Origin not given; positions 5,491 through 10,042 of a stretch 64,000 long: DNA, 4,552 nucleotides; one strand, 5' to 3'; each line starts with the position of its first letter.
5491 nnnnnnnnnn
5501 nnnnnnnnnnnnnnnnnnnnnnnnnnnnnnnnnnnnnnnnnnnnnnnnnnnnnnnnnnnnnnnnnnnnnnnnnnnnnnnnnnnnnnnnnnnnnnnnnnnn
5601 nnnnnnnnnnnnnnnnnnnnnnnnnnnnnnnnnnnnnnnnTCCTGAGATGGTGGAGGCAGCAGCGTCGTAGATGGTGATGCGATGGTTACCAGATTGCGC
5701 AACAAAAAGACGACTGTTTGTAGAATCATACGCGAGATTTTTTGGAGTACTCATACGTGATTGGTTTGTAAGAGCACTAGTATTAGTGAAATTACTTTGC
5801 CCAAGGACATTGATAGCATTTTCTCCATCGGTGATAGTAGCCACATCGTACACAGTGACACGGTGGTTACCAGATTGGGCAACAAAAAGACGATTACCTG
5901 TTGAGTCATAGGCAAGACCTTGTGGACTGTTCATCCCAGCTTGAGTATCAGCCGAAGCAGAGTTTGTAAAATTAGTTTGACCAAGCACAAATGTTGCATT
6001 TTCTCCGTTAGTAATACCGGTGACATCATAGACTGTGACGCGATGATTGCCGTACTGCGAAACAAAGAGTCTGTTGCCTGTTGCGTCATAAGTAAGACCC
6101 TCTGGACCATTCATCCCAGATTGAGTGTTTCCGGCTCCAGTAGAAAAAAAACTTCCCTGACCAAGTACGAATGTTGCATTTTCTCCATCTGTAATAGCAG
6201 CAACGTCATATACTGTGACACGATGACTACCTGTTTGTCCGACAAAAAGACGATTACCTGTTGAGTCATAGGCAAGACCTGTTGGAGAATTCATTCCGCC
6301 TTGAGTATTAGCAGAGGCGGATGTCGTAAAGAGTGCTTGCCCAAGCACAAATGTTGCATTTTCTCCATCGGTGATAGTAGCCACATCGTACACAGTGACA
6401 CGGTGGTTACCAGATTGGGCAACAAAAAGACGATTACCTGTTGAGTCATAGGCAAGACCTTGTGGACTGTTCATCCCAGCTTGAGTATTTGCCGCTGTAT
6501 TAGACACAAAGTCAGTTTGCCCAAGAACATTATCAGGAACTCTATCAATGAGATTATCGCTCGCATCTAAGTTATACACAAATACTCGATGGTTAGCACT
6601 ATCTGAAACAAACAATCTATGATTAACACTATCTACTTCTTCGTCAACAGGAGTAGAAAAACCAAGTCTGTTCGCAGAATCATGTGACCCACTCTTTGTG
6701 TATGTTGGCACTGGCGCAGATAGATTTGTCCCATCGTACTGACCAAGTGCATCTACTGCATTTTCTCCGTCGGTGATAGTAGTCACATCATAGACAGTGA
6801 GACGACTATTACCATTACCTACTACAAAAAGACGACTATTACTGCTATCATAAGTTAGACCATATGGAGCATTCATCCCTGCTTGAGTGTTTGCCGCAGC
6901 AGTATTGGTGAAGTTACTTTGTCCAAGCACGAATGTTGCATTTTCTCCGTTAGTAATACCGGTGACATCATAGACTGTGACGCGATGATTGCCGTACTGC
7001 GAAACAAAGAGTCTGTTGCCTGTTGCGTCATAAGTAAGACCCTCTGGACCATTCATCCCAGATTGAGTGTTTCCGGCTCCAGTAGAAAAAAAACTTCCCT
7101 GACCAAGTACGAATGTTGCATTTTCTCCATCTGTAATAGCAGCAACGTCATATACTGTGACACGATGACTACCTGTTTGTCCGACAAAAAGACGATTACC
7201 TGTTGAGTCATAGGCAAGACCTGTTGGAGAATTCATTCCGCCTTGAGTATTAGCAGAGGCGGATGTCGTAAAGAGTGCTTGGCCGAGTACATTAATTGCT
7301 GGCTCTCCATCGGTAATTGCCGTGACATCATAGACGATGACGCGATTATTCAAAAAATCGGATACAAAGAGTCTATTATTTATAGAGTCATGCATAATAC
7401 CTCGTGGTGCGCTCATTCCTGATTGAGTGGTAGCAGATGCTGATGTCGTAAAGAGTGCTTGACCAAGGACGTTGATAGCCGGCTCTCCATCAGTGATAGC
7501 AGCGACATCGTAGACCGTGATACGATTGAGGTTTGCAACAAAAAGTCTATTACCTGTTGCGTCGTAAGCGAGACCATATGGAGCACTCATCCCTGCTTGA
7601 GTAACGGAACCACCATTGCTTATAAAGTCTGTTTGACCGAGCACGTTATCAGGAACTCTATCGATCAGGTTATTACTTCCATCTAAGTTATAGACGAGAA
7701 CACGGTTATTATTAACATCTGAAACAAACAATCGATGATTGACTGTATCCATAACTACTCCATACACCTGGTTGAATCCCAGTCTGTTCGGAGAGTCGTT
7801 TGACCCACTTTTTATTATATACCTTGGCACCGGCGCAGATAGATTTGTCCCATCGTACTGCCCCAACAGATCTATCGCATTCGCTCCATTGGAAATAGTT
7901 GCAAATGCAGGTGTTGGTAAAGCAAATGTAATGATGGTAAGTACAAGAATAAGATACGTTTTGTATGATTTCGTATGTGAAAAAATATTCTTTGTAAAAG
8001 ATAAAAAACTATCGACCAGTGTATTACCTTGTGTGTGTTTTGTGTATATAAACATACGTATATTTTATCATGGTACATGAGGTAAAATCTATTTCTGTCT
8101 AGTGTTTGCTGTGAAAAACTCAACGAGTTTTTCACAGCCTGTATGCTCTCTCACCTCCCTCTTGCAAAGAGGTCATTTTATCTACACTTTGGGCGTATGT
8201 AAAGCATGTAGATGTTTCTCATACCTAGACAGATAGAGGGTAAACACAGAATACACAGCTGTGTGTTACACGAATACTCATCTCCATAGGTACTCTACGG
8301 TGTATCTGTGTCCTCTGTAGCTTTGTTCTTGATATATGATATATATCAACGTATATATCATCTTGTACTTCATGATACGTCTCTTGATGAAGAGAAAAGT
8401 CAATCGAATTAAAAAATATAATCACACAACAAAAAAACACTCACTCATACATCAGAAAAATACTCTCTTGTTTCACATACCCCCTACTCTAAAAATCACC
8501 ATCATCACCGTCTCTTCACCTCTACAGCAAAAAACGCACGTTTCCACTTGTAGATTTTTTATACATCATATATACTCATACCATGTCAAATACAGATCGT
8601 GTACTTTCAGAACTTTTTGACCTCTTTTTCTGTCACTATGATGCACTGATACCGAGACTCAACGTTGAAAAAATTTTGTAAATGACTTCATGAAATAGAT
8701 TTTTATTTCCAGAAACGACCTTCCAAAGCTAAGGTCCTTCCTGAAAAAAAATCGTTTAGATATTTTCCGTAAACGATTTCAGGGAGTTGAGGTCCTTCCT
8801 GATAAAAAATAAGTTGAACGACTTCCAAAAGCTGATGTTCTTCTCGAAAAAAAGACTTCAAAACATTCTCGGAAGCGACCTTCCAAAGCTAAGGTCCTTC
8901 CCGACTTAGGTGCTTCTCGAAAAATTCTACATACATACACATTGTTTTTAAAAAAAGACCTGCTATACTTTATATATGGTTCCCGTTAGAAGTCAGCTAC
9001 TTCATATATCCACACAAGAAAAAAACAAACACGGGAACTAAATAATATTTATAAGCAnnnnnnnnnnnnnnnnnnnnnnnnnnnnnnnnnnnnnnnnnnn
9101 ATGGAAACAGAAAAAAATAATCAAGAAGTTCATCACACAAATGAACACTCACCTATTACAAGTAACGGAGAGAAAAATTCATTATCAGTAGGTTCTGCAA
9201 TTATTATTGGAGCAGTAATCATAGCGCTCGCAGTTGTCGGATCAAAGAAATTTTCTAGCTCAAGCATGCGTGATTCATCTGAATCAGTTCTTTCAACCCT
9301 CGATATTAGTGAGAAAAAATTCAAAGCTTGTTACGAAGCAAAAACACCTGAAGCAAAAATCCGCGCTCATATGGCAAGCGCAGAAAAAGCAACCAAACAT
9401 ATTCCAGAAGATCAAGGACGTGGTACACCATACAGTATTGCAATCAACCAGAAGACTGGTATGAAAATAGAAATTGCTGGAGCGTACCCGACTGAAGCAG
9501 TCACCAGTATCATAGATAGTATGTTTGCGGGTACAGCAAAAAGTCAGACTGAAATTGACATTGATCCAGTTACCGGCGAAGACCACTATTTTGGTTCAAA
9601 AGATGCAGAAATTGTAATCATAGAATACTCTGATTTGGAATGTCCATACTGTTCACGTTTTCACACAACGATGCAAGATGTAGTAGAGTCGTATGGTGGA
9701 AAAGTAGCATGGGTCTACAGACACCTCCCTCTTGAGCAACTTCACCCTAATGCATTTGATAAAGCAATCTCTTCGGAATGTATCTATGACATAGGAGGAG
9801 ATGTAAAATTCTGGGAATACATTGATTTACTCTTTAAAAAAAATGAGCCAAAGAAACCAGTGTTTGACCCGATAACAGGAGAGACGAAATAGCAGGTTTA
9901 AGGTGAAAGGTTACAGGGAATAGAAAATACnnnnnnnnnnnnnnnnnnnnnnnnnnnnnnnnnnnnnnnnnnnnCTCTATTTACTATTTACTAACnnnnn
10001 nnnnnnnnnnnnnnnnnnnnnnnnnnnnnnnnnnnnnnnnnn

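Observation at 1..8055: Giant NHL-propeller / Ig-like surface protein with perfectly identical internal duplications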

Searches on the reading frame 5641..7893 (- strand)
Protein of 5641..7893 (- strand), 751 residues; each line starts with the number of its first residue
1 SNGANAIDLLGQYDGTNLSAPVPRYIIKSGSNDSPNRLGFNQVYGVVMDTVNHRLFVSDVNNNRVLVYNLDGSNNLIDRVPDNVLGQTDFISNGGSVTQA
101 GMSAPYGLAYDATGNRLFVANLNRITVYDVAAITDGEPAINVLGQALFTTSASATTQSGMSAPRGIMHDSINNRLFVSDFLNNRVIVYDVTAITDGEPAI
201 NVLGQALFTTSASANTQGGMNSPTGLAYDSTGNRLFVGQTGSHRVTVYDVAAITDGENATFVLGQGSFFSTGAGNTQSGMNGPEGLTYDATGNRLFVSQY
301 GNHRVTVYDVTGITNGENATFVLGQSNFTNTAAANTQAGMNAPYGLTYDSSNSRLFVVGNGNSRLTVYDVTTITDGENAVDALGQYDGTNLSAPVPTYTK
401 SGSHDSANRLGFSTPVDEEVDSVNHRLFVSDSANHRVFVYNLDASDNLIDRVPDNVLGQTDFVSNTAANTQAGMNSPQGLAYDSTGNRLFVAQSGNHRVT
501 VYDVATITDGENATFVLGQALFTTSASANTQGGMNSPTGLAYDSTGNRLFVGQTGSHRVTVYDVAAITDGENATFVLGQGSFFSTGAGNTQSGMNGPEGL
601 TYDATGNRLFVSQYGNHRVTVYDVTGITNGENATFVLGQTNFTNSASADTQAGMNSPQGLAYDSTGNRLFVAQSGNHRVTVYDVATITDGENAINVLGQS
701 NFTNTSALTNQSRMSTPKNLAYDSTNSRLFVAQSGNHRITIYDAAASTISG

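Call 66: predict_structure(alignment_id=A2)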
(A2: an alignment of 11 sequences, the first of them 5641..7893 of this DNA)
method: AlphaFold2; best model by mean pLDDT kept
length: 751 residues; sequences in the alignment: 11
mean_pLDDT: 82.2   pTM: 0.56
mean pLDDT of the five models: 82.2, 74.4, 74.0, 65.7, 59.0
residues with pLDDT >= 90: 269; 70-90: 365; 50-70: 69; < 50: 48
segments of 3 or more residues with pLDDT < 50: 1-4, 14-18, 20-33, 387-407, 748-751
pLDDT, mean of each block of 10 residues (from residue 1): 56 50 38 53 88 91 87 76 80 75 91 93 91 84 87 82 92 92 92 86 86 81 93 92 90 86 82 62 91 91 89 83 80 65 90 88 80 74 55 39 46 84 90 89 77 80 76 92 93 94 87 90 85 92 93 93 89 89 84 90 93 93 88 90 85 91 91 91 89 84 71 80 85 81 61 28
secondary structure, 60 per line:
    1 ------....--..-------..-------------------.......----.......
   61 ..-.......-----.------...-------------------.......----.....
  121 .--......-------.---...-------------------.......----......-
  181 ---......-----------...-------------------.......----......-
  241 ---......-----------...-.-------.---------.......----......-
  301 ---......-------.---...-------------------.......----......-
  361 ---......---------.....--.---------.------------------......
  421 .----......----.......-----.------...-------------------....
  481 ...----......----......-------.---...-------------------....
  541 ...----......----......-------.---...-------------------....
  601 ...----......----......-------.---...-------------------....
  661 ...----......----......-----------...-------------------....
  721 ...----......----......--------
elements in order (helices of 4 or more, strands of 3 or more residues): E7-10 E43-49 E54-59 E64-70 E83-85 E105-111 E116-121 E124-129 E141-143 E163-169 E174-179 E184-189 E201-203 E223-229 E234-239 E244-249 E261-263 E283-289 E294-299 E304-309 E321-323 E343-349 E354-359 E364-369 E379-383 E415-421 E426-431 E436-442 E455-457 E477-483 E488-493 E498-503 E515-517 E537-543 E548-553 E558-563 E575-577 E597-603 E608-613 E618-623 E635-637 E657-663 E668-673 E678-683 E695-697 E717-723 E728-733 E738-743

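Call 70: fold_search(model_id=the predicted structure, library=pdb)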
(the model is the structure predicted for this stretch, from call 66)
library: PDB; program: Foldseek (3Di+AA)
matches with E <= 10: 1925; with E <= 0.001: 1816
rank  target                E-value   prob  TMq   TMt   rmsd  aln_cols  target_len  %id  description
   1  5i2t                  7.7e-25  1.00  0.37  0.42  11.3       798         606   10  Domain characterization of the WD protein Pwp2 and their relevance in ribosome biogenesis (released 2017-06-21)
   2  8s9p_B                1.0e-24  1.00  0.24  0.20  27.3       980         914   13  1:1:1 agrin/LRP4/MuSK complex (released 2023-05-17)
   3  9n73_LO               2.8e-24  1.00  0.37  0.35  11.9       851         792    8  SSU processome maturation and disassembly, State G (released 2025-10-29)
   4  8otz_f                6.8e-24  1.00  0.33  0.37  11.8       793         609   10  48-nm repeat of the native axonemal doublet microtubule from bovine sperm (released 2023-11-22)
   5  7d4i_B1               1.0e-23  1.00  0.38  0.37  10.9       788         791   10  Cryo-EM structure of 90S small ribosomal precursors complex with the DEAH-box RNA helicase Dhr1 (State F) (released 2021-10-06)
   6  6rxt_UA               1.0e-23  1.00  0.36  0.33  11.7       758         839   10  Cryo-EM structure of the 90S pre-ribosome (Kre33-Noc4) from Chaetomium thermophilum, state A (released 2019-08-14)
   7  7mq8_LO               1.3e-23  1.00  0.40  0.37  10.9       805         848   10  Cryo-EM structure of the human SSU processome, state pre-A1 (released 2021-09-22)
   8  6rxt_UL               1.8e-23  1.00  0.39  0.38  11.0       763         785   10  Cryo-EM structure of the 90S pre-ribosome (Kre33-Noc4) from Chaetomium thermophilum, state A (released 2019-08-14)
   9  6lqr_B1               1.9e-23  1.00  0.38  0.36  10.7       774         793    9  Cryo-EM structure of 90S small subunit preribosomes in transition states (State C) (released 2020-09-16)
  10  5oql_A                2.0e-23  1.00  0.40  0.37  10.0       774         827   11  Cryo-EM structure of the 90S pre-ribosome from Chaetomium thermophilum (released 2017-10-11)
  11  6zqe_UL               3.9e-23  1.00  0.34  0.33  11.7       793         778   12  Cryo-EM structure of the 90S pre-ribosome from Saccharomyces cerevisiae, state Dis-A (Poly-Ala) (released 2020-09-23)
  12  9n6z_LO               4.6e-23  1.00  0.36  0.35  11.3       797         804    9  SSU processome maturation and disassembly, State D (released 2025-11-05)
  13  6zqd_UL               4.9e-23  1.00  0.34  0.34  11.3       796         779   11  Cryo-EM structure of the 90S pre-ribosome from Saccharomyces cerevisiae, state Post-A1 (released 2020-09-23)
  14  1nr0                  6.4e-23  1.00  0.38  0.44  10.4       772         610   11  Two Seven-Bladed Beta-Propeller Domains Revealed By The Structure Of A C. elegans Homologue Of Yeast Actin Interacting P (released 2003-07-01)
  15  2ymu_A                6.4e-23  1.00  0.35  0.42  11.4       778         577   11  Structure of a highly repetitive propeller structure (released 2012-10-17)
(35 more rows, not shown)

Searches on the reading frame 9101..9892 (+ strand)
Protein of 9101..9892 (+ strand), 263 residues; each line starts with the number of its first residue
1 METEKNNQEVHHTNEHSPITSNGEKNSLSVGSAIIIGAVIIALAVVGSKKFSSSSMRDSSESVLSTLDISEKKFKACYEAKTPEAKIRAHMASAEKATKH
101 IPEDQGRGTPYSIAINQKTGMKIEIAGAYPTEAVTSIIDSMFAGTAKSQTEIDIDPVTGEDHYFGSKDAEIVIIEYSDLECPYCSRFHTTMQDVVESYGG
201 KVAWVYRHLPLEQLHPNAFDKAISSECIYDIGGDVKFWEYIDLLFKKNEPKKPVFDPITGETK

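Call 10: search_protein_families(library=pfam, proteins=[window:9101-9892:+], max_evalue=0.001)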
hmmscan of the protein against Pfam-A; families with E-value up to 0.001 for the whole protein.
window:9101-9892:+ (263 aa): 4 families
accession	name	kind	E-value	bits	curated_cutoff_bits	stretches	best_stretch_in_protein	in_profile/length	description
PF13462.12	Thioredoxin_4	-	2.8e-15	57.3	23.2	1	159-249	3-91/165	Thioredoxin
PF01323.26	DSBA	-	8.9e-05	22.8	25.6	1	173-214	2-42/191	DSBA-like thioredoxin domain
PF13098.12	Thioredoxin_2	-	0.0002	22.1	27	0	170-217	6-40/104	Thioredoxin-like domain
PF18400.7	Thioredoxin_12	-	0.00051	20.4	26.1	0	159-211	132-184/190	Thioredoxin-like domain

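Call 12: find_encoding_contigs(protein=window:9101-9892:+, flank=10000, max_places=6)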
Protein window:9101-9892:+ (263 aa): no gene with exactly this product is on record in the collection.

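Call 90: search_protein_families(library=ncbifam, proteins=[window:9101-9892:+], max_evalue=0.001)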
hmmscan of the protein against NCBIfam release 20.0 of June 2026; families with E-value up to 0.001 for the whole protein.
window:9101-9892:+ (263 aa): 2 families
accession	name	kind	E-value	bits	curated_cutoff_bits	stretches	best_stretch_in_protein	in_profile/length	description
NF041057.1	Rcas_1661_fam_Se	equivalog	9.7e-13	48.2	190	1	161-248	81-168/247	Rcas_1661 family thioredoxin-like (seleno)lipoprotein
NF008657.0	PRK11657.1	equivalog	2.2e-06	27.1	124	1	165-221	113-165/251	thiol:disulfide interchange protein DsbG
